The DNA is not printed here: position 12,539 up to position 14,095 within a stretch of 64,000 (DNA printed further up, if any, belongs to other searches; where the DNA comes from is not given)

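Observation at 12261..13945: Histidine kinase whose membrane domain matches the plant ethylene-binding domain, Cu-ligand residues included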

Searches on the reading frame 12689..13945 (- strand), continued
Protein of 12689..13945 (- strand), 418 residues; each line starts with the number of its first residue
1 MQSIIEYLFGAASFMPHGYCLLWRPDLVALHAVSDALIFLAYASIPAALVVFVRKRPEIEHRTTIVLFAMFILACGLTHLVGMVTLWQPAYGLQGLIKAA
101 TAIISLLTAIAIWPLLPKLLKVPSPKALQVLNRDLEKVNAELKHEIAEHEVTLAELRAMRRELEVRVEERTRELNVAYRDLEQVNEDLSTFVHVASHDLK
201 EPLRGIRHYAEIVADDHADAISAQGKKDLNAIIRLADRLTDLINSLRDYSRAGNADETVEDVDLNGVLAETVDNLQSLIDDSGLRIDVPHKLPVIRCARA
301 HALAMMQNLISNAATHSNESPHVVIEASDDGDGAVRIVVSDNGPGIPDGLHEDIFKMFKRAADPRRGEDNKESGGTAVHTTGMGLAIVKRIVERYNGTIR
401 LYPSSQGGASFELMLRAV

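Call 11: find_homologous_proteins(query=window:12689-13945:-, max_evalue=1e-10)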
Query window:12689-13945:- (418 aa): 2226 proteins with E <= 1e-10 among 8000 candidates; the best 120 are listed.
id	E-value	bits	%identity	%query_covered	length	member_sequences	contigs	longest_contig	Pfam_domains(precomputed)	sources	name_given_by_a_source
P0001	4.1e-272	920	100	100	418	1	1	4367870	PF02518.32,PF00512.32,PF25487.2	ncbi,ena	-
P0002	6.9e-228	774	84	100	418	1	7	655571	PF02518.32,PF00512.32,PF25487.2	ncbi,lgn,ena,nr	ncbi:MAG: hypothetical protein JJ900_08505 [Rhodospirillales bacterium]|nr:hypothetical protein [Rho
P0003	2.0e-208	710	78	100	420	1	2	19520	PF13581.13,PF02518.32,PF00512.32,PF25487.2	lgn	-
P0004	4.7e-207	705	76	100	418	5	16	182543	PF13581.13,PF02518.32,PF00512.32,PF25487.2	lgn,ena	-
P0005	3.4e-204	696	76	100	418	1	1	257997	PF02518.32,PF00512.32,PF25487.2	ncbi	ncbi:MAG: sensor histidine kinase [Rhodospirillales bacterium]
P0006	6.8e-201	685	74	100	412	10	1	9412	PF02518.32,PF00512.32,PF25487.2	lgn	-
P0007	2.2e-197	674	75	100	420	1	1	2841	PF02518.32,PF00512.32,PF25487.2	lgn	-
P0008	1.4e-191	655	74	97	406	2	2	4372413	PF13581.13,PF02518.32,PF00512.32,PF25487.2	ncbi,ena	-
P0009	7.3e-177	606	66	100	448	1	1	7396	PF02518.32,PF00512.32,PF25487.2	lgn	-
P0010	3.7e-170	584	65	100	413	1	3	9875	PF13581.13,PF02518.32,PF00512.32,PF25487.2,PF14501.13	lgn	-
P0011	3.5e-168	577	64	100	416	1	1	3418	PF02518.32,PF00512.32,PF25487.2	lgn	-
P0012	1.1e-159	549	57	100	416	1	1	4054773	PF02518.32,PF00512.32,PF25487.2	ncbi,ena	-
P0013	4.8e-159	547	60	100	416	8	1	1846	PF02518.32,PF00512.32,PF25487.2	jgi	-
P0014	1.7e-158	546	61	100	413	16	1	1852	PF13581.13,PF02518.32,PF00512.32,PF25487.2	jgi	jgi:signal transduction histidine kinase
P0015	2.3e-154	532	59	100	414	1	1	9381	PF02518.32,PF00512.32,PF25487.2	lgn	-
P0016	4.0e-98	347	44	100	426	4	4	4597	PF02518.32,PF00512.32,PF25487.2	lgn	-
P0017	4.1e-97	343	54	46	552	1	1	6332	PF08447.19,PF13426.14,PF08448.17,PF02518.32,PF00512.32,PF00989.32,PF25487.2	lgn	-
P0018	1.3e-94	335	44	99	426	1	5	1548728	PF02518.32,PF00512.32,PF25487.2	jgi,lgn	jgi:signal transduction histidine kinase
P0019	8.5e-94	333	50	47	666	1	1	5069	PF08447.19,PF13426.14,PF13188.14,PF08448.17,PF02518.32,PF00512.32,PF00989.32,PF25487.2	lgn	-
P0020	8.5e-94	333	42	99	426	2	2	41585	PF02518.32,PF00512.32,PF25487.2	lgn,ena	-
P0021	3.0e-91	324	62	36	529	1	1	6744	PF08447.19,PF13426.14,PF13188.14,PF08448.17,PF02518.32,PF00512.32,PF00989.32,PF25487.2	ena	-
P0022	3.6e-86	307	55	38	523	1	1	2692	PF13426.14,PF13188.14,PF08448.17,PF02518.32,PF00512.32,PF00989.32,PF25487.2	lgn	-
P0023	4.6e-85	304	42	57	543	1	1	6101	PF13426.14,PF13188.14,PF08448.17,PF02518.32,PF00512.32,PF00989.32,PF25487.2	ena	-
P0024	1.3e-82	296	53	43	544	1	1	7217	PF13426.14,PF13188.14,PF12860.14,PF13581.13,PF08448.17,PF02518.32,PF00512.32,PF00989.32,PF25487.2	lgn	-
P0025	4.9e-82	294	58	44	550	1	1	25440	PF08447.19,PF13426.14,PF02518.32,PF00512.32,PF00989.32,PF25487.2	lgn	-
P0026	4.3e-81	291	56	45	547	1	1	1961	PF13426.14,PF13581.13,PF08448.17,PF02518.32,PF00512.32,PF00989.32,PF25487.2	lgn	-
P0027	2.3e-80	288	41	99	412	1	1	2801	PF02518.32,PF25487.2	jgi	jgi:signal transduction histidine kinase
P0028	2.4e-80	288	41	99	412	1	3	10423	PF02518.32,PF25487.2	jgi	jgi:signal transduction histidine kinase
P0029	8.0e-80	287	34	99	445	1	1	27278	PF02518.32,PF00512.32,PF25487.2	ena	-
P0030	3.1e-79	285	39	100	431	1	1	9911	PF02518.32,PF00512.32,PF25487.2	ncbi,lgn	-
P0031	1.0e-78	283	55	45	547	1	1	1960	PF13426.14,PF08448.17,PF02518.32,PF00512.32,PF00989.32,PF25487.2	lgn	-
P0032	1.1e-78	283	52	45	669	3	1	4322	PF13426.14,PF13188.14,PF12860.14,PF08448.17,PF02518.32,PF00512.32,PF00989.32,PF25487.2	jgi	jgi:PAS domain S-box-containing protein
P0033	8.0e-78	280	54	45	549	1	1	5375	PF13426.14,PF13581.13,PF08448.17,PF02518.32,PF00512.32,PF00989.32,PF25487.2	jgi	jgi:PAS domain S-box-containing protein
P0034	1.5e-77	279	56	42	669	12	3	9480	PF13426.14,PF13188.14,PF12860.14,PF08448.17,PF02518.32,PF00512.32,PF00989.32,PF25487.2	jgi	jgi:PAS domain S-box-containing protein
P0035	2.1e-77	279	39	99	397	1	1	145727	PF02518.32,PF00512.32,PF25487.2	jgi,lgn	-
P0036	2.3e-77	279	36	98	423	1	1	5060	PF02518.32,PF00512.32,PF25487.2,PF14501.13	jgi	jgi:signal transduction histidine kinase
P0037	2.6e-77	278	36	98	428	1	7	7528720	PF02518.32,PF00512.32,PF25487.2,PF14501.13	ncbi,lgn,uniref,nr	ncbi:ATP-binding protein [Chlorogloeopsis fritschii PCC 9212]|uniref:histidine kinase n=1 Tax=Chloro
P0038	6.9e-77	277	56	42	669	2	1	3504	PF13426.14,PF13188.14,PF12860.14,PF08448.17,PF02518.32,PF00512.32,PF00989.32,PF25487.2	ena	-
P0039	7.7e-77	277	38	96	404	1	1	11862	PF02518.32,PF00512.32,PF25487.2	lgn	-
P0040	2.4e-76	275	37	99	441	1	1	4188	PF02518.32,PF00512.32,PF25487.2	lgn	-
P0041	4.7e-76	274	52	45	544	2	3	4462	PF13426.14,PF13581.13,PF08448.17,PF02518.32,PF00512.32,PF00989.32,PF25487.2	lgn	-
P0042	5.2e-76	274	51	45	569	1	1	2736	PF13426.14,PF13188.14,PF13581.13,PF08448.17,PF02518.32,PF00512.32,PF00989.32,PF25487.2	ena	-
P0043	5.4e-76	274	57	41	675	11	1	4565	PF13426.14,PF13188.14,PF12860.14,PF08448.17,PF02518.32,PF00512.32,PF00989.32,PF25487.2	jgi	jgi:PAS domain S-box-containing protein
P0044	8.2e-76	273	53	45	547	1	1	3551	PF13426.14,PF08448.17,PF02518.32,PF00512.32,PF00989.32,PF25487.2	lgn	-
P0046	7.5e-75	270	48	38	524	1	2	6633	PF13426.14,PF13188.14,PF24820.2,PF02518.32,PF00512.32,PF00989.32,PF25487.2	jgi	jgi:two-component system, LuxR family, sensor kinase FixL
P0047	7.8e-75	270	57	41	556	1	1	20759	PF13426.14,PF13188.14,PF13581.13,PF08448.17,PF02518.32,PF00512.32,PF00989.32,PF25487.2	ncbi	-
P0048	2.4e-74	269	35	98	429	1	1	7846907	PF02518.32,PF00512.32,PF25487.2,PF14501.13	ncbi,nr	ncbi:histidine kinase [Nostocales cyanobacterium HT-58-2]|nr:histidine kinase [Nostocales cyanobacte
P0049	2.5e-74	269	50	45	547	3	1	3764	PF13426.14,PF13581.13,PF08448.17,PF02518.32,PF00512.32,PF00989.32,PF25487.2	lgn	-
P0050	9.4e-74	267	37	99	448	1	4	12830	PF02518.32,PF00512.32,PF25487.2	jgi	jgi:signal transduction histidine kinase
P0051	5.3e-73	264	38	100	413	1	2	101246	PF02518.32,PF00512.32,PF25487.2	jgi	jgi:signal transduction histidine kinase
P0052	5.4e-73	264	44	49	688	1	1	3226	PF08447.19,PF13426.14,PF13188.14,PF13581.13,PF08448.17,PF02518.32,PF00512.32,PF00989.32,PF25487.2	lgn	-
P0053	7.1e-73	264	36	97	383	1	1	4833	PF02518.32,PF00512.32,PF25487.2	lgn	-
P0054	1.0e-72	263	36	98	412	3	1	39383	PF02518.32,PF00512.32,PF25487.2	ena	-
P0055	1.4e-72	263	50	45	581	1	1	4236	PF13426.14,PF13188.14,PF13581.13,PF08448.17,PF02518.32,PF00512.32,PF00989.32,PF25487.2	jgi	jgi:PAS domain S-box-containing protein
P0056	1.9e-72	262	39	95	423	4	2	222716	PF02518.32,PF00512.32,PF25487.2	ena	-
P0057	7.5e-72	260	52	40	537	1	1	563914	PF13426.14,PF13188.14,PF08448.17,PF02518.32,PF00512.32,PF00989.32,PF25487.2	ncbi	ncbi:ATP-binding protein [Marinobacteraceae bacterium S3BR75-40.1]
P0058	7.6e-72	260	34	61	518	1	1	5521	PF13426.14,PF13188.14,PF24820.2,PF02518.32,PF00512.32,PF00989.32,PF25487.2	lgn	-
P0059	2.8e-71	258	39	98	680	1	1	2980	PF02518.32,PF00512.32,PF25487.2,PF00072.31,PF01627.29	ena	-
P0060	3.1e-71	258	39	95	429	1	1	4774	PF02518.32,PF00512.32,PF25487.2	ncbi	-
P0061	3.7e-71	258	39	99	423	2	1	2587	PF02518.32,PF00512.32,PF25487.2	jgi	jgi:signal transduction histidine kinase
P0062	3.8e-71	258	36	99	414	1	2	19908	PF02518.32,PF00512.32,PF25487.2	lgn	-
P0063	4.1e-71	258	36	100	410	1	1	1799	PF02518.32,PF00512.32,PF25487.2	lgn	-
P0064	4.8e-71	258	36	97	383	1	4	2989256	PF02518.32,PF00512.32,PF25487.2,PF14501.13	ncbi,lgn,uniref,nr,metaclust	ncbi:two-component sensor histidine kinase [Legionella lansingensis]|uniref:histidine kinase n=1 Tax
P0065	7.6e-71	257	35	99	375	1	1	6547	PF02518.32,PF00512.32,PF25487.2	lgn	-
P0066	1.0e-70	257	40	95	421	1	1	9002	PF02518.32,PF00512.32,PF25487.2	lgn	-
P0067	1.6e-70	256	49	45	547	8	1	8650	PF13426.14,PF08448.17,PF02518.32,PF00512.32,PF00989.32,PF25487.2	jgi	jgi:two-component system sensor kinase FixL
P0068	2.0e-70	256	36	98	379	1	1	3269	PF02518.32,PF00512.32,PF25487.2,PF14501.13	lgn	-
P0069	2.5e-70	255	48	31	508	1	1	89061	PF13426.14,PF08448.17,PF02518.32,PF00512.32,PF00989.32,PF25487.2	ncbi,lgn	ncbi:MAG: ATP-binding protein [Bacteroidia bacterium]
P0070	5.0e-70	254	38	96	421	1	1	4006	PF02518.32,PF00512.32,PF25487.2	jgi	jgi:signal transduction histidine kinase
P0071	8.9e-70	254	38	98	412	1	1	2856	PF02518.32,PF00512.32,PF25487.2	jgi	jgi:signal transduction histidine kinase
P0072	2.1e-69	252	39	99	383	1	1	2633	PF02518.32,PF00512.32,PF25487.2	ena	-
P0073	2.6e-69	252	35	99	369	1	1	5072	PF02518.32,PF00512.32,PF25487.2,PF14501.13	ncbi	-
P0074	3.4e-69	252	36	99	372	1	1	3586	PF02518.32,PF00512.32,PF25487.2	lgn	-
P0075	3.9e-69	251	38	99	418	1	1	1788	PF02518.32,PF00512.32,PF25487.2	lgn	-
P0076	4.3e-69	251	39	98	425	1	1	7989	PF02518.32,PF00512.32,PF25487.2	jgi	jgi:signal transduction histidine kinase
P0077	5.8e-69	251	37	100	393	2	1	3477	PF02518.32,PF00512.32,PF25487.2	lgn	-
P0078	1.1e-68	250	37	99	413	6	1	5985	PF02518.32,PF00512.32,PF25487.2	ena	-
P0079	1.2e-68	250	38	97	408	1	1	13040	PF02518.32,PF00512.32,PF25487.2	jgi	jgi:signal transduction histidine kinase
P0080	1.3e-68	250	45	37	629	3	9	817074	PF08447.19,PF13426.14,PF13188.14,PF24820.2,PF08448.17,PF02518.32,PF00512.32,PF00989.32,PF25487.2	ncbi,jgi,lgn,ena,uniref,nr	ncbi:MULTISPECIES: PAS domain S-box protein [Kordiimonas]|jgi:PAS domain S-box-containing protein|un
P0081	1.5e-68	250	37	98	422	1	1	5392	PF02518.32,PF00512.32,PF25487.2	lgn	-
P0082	1.7e-68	249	36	97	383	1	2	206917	PF02518.32,PF00512.32,PF25487.2,PF14501.13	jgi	jgi:signal transduction histidine kinase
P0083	2.5e-68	249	36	100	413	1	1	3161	PF02518.32,PF00512.32,PF25487.2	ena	-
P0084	3.1e-68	248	45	43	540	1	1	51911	PF08447.19,PF13426.14,PF08448.17,PF02518.32,PF00512.32,PF00989.32,PF25487.2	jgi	-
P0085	6.2e-68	247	39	99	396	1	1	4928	PF02518.32,PF00512.32,PF25487.2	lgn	-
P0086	7.4e-68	247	33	95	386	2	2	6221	PF13581.13,PF02518.32,PF00512.32,PF25487.2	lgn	-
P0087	9.1e-68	247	34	62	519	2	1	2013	PF13426.14,PF13188.14,PF24820.2,PF08448.17,PF02518.32,PF00512.32,PF00989.32,PF25487.2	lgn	-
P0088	1.1e-67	247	45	39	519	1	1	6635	PF13426.14,PF08448.17,PF02518.32,PF00512.32,PF00989.32,PF25487.2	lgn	-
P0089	1.1e-67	247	42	44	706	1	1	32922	PF08447.19,PF13426.14,PF08448.17,PF02518.32,PF00512.32,PF00989.32,PF25487.2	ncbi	-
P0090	1.5e-67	246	39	94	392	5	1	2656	PF13581.13,PF02518.32,PF00512.32,PF25487.2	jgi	jgi:signal transduction histidine kinase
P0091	1.7e-67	246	35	97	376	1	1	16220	PF02518.32,PF00512.32,PF25487.2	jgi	-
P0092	1.8e-67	246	43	44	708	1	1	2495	PF08447.19,PF08448.17,PF02518.32,PF00512.32,PF00989.32,PF25487.2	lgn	-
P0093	2.3e-67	246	36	97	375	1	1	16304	PF02518.32,PF00512.32,PF25487.2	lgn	-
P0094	3.5e-67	245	38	96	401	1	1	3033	PF02518.32,PF00512.32,PF25487.2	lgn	-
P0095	6.6e-67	244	44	34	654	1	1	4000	PF08447.19,PF13426.14,PF13188.14,PF24820.2,PF08448.17,PF02518.32,PF00512.32,PF00989.32,PF25487.2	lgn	-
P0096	9.5e-67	244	31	62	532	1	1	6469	PF13426.14,PF13188.14,PF24820.2,PF08448.17,PF02518.32,PF00512.32,PF00989.32,PF25487.2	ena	-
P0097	2.5e-66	242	37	99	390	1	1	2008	PF02518.32,PF00512.32,PF25487.2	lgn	-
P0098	3.1e-66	242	45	32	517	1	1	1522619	PF13426.14,PF13188.14,PF24820.2,PF08448.17,PF02518.32,PF00512.32,PF00989.32,PF25487.2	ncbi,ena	-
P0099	4.4e-66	241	59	32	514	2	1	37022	PF13426.14,PF02518.32,PF00512.32,PF00989.32,PF25487.2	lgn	-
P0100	4.6e-66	241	38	52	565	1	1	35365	PF08447.19,PF13581.13,PF02518.32,PF00512.32,PF25487.2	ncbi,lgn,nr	ncbi:MAG: ATP-binding protein [Snowella sp.]|nr:ATP-binding protein [Snowella sp.]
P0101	8.9e-66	240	37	97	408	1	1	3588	PF02518.32,PF00512.32,PF25487.2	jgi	-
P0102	1.0e-65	240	41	43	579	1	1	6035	PF08447.19,PF13581.13,PF08448.17,PF02518.32,PF00512.32,PF00989.32,PF25487.2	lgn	-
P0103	1.1e-65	240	35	99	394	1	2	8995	PF02518.32,PF00512.32,PF25487.2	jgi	jgi:signal transduction histidine kinase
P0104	1.1e-65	240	34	96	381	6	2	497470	PF13581.13,PF02518.32,PF00512.32,PF25487.2,PF14501.13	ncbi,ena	-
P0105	1.5e-65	240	45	34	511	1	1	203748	PF13426.14,PF08448.17,PF02518.32,PF00512.32,PF00989.32,PF25487.2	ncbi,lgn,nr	ncbi:MAG: ATP-binding protein [Coxiellaceae bacterium]|nr:ATP-binding protein [Coxiellaceae bacteriu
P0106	1.9e-65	239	33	98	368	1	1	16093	PF02518.32,PF00512.32,PF25487.2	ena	-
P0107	2.6e-65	239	35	99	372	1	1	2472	PF02518.32,PF00512.32,PF25487.2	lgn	-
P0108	3.6e-65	238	44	45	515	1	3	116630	PF08447.19,PF08448.17,PF02518.32,PF00512.32,PF00989.32,PF25487.2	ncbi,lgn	-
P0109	1.5e-64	236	35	99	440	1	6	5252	PF13581.13,PF02518.32,PF00512.32,PF25487.2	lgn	-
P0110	1.9e-64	236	37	98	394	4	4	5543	PF02518.32,PF00512.32,PF25487.2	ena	-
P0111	2.5e-64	236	42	35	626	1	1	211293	PF13596.13,PF08447.19,PF13426.14,PF13188.14,PF24820.2,PF08448.17,PF02518.32,PF00512.32,PF00989.32,PF25487.2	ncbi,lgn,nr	ncbi:MAG: PAS domain S-box protein [Alphaproteobacteria bacterium]|nr:MAG: PAS domain S-box protein 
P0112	3.2e-64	235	33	98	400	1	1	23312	PF02518.32,PF00512.32,PF25487.2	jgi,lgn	-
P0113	4.6e-64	235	36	99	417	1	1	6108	PF02518.32,PF00512.32,PF25487.2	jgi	jgi:signal transduction histidine kinase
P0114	6.5e-64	234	36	99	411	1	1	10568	PF02518.32,PF00512.32,PF25487.2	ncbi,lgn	-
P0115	7.6e-64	234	39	96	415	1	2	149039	PF13581.13,PF02518.32,PF00512.32,PF25487.2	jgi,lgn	-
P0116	7.8e-64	234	37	99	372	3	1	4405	PF02518.32,PF00512.32,PF25487.2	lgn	-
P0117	1.2e-63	233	46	44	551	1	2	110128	PF13426.14,PF13188.14,PF08448.17,PF02518.32,PF00512.32,PF00989.32,PF25487.2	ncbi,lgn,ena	-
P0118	1.6e-63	233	35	98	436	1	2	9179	PF02518.32,PF00512.32,PF25487.2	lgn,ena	-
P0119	2.4e-63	232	36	99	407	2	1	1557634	PF02518.32,PF00512.32,PF25487.2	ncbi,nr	ncbi:sensor histidine kinase [Hoeflea halophila]|nr:ATP-binding protein [Hoeflea halophila]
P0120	2.5e-63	232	35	98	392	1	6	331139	PF02518.32,PF00512.32,PF25487.2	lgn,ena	-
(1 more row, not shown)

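Call 16: find_related_loci(query=window:12689-13945:-, collection=genome_contigs, flank=10000)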
Query window:12689-13945:- (418 aa) in genome_contigs; peptide patterns used: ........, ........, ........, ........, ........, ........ (x = any residue, [..] = any of these).
101 stretches matched a pattern; 50 encode a relative of the query (tblastn E <= 1e-3); 50 distinct loci.
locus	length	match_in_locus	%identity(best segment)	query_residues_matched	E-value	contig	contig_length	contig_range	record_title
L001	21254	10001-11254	84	1-418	0e+0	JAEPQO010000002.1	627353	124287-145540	MAG: Rhodospirillales bacterium isolate HXMU1429-12 NODE_2_length_627353_cov_21.571541, whole genome shotgun sequence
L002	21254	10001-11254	76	1-418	0e+0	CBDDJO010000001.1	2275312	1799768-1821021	MAG: Rhodospirillales bacterium isolate da2743c5-98de-4a1b-852b-4e923ef405be genome assembly, contig: contig_1, whole ge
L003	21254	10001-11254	76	1-418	0e+0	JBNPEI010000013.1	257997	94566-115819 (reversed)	MAG: Rhodospirillales bacterium isolate fr_S2C249 S2CNODE_16_length_257997_cov_14_479590, whole genome shotgun sequence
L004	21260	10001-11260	74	1-418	0e+0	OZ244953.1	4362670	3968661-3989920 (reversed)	MAG: Rhodospirillales bacterium isolate 29706eec-3215-49e9-b6be-e243b0adebf5 genome assembly, chromosome: 1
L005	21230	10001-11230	74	1-416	0e+0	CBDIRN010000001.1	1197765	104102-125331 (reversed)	MAG: uncultured Rhodospirillales bacterium isolate K1855-m1-bin08 genome assembly, contig: N-K1855-C36, whole genome sho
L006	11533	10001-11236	72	1-418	0e+0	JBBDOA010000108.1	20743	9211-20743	MAG: Rhodospirillales bacterium isolate LejiaB_58_10 Lejia_B_3156_length_20743_cov_6, whole genome shotgun sequence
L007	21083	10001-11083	37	1-400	1e-72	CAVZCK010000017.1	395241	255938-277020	MAG: uncultured Alphaproteobacteria bacterium isolate MFD00822.bin.2.84 genome assembly, contig: contig_31383, whole gen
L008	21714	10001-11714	39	1-415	1e-65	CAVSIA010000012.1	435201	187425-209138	MAG: uncultured Alphaproteobacteria bacterium isolate MFD05684.bin.2.195 genome assembly, contig: contig_14304, whole ge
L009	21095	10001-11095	34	1-404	2e-65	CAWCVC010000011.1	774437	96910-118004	MAG: uncultured Alphaproteobacteria bacterium isolate MFD04944.bin.1.319 genome assembly, contig: contig_54011, whole ge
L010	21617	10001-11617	52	1-415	2e-57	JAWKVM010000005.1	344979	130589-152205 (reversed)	MAG: Alphaproteobacteria bacterium isolate BC3.45 BC3.45.fa-5, whole genome shotgun sequence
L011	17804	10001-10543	50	1-200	4e-57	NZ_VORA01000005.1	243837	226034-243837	Roseibium aestuarii strain SYSU M00256-3 NODE_5_length_243837_cov_170.13_ID_1104, whole genome shotgun sequence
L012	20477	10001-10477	59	1-157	7e-57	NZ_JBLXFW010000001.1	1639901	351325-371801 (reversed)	MAG: Roseibium sp. isolate ET04-01 T04maxbin_out.001_metabat.1RE.5K@1, whole genome shotgun sequence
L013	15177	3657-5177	57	1-409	2e-56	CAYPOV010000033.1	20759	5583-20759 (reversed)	MAG TPA_asm: uncultured Geminicoccaceae bacterium isolate SRP128890_co1_243 genome assembly, contig: NODE_4145_length_20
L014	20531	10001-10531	52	1-182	4e-55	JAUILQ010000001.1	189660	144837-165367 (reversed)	MAG: Alphaproteobacteria bacterium isolate Co_bin.5 NODE_786_length_189660_cov_1.742530, whole genome shotgun sequence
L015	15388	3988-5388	28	1-413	1e-53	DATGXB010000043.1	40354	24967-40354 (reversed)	MAG TPA_asm: Nostocaceae cyanobacterium isolate SMAG_U10597 k141_118364, whole genome shotgun sequence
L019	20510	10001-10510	56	1-175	4e-52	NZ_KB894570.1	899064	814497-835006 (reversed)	Amorphus coralli DSM 19760 C507DRAFT_scaffold00001.1, whole genome shotgun sequence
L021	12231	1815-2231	58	1-146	2e-51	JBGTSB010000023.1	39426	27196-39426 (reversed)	MAG: Hyphomicrobium sp. isolate WDNA12_bin.21.strict NODE_23_length_39426_cov_5.781861, whole genome shotgun sequence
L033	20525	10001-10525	42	1-183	1e-40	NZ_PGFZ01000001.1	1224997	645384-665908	Methylovulum psychrotolerans strain Sph1 AADEFJLK_1, whole genome shotgun sequence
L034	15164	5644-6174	40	12-195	6e-39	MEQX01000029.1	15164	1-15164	MAG: Betaproteobacteria bacterium RIFCSPLOWO2_02_FULL_63_19 rifcsplowo2_02_scaffold_17057, whole genome shotgun sequence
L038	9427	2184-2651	39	4-174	9e-35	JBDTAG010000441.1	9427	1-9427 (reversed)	MAG: Rhodoferax sp. isolate cluster2_bin.103 k127_1711744, whole genome shotgun sequence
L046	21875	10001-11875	47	4-416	8e-32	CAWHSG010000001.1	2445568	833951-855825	MAG: uncultured Acidobacteriota bacterium isolate MFD03399.bin.2.118 genome assembly, contig: contig_11400, whole genome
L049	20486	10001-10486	43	12-185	4e-31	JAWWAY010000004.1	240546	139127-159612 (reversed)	MAG: Pseudohongiellaceae bacterium isolate HN15.bin.15 k141_1768425_length_240546_cov_15.8113, whole genome shotgun sequ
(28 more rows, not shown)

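Call 18: find_encoding_contigs(protein=P0001, flank=10000, max_places=3)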
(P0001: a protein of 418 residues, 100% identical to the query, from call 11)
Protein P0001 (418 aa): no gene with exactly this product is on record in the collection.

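Call 20: list_cluster_members(proteins=[P0001, P0002, P0008, P0012])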
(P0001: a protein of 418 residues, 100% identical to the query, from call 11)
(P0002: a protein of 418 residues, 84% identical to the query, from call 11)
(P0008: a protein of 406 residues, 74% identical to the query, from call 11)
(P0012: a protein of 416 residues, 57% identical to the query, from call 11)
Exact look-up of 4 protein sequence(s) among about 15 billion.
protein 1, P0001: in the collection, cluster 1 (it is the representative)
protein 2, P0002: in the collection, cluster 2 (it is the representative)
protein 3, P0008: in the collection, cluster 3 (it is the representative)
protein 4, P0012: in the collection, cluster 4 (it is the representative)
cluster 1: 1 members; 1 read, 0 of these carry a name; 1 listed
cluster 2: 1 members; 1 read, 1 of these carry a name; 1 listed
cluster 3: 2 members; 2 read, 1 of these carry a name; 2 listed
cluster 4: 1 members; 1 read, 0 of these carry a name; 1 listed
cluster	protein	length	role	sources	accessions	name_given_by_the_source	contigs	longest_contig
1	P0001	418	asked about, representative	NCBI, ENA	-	-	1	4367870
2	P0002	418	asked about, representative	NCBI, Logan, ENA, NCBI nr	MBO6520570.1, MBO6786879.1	MAG: hypothetical protein JJ900_08505 [Rhodospirillales bacterium] | hypothetical protein [Rhodospirillales bacterium]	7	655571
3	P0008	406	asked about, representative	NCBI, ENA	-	-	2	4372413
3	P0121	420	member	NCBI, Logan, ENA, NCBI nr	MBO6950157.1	MAG: hypothetical protein JJ855_19465 [Rhodospirillales bacterium] | hypothetical protein [Rhodospirillales bacterium]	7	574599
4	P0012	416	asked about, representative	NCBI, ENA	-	-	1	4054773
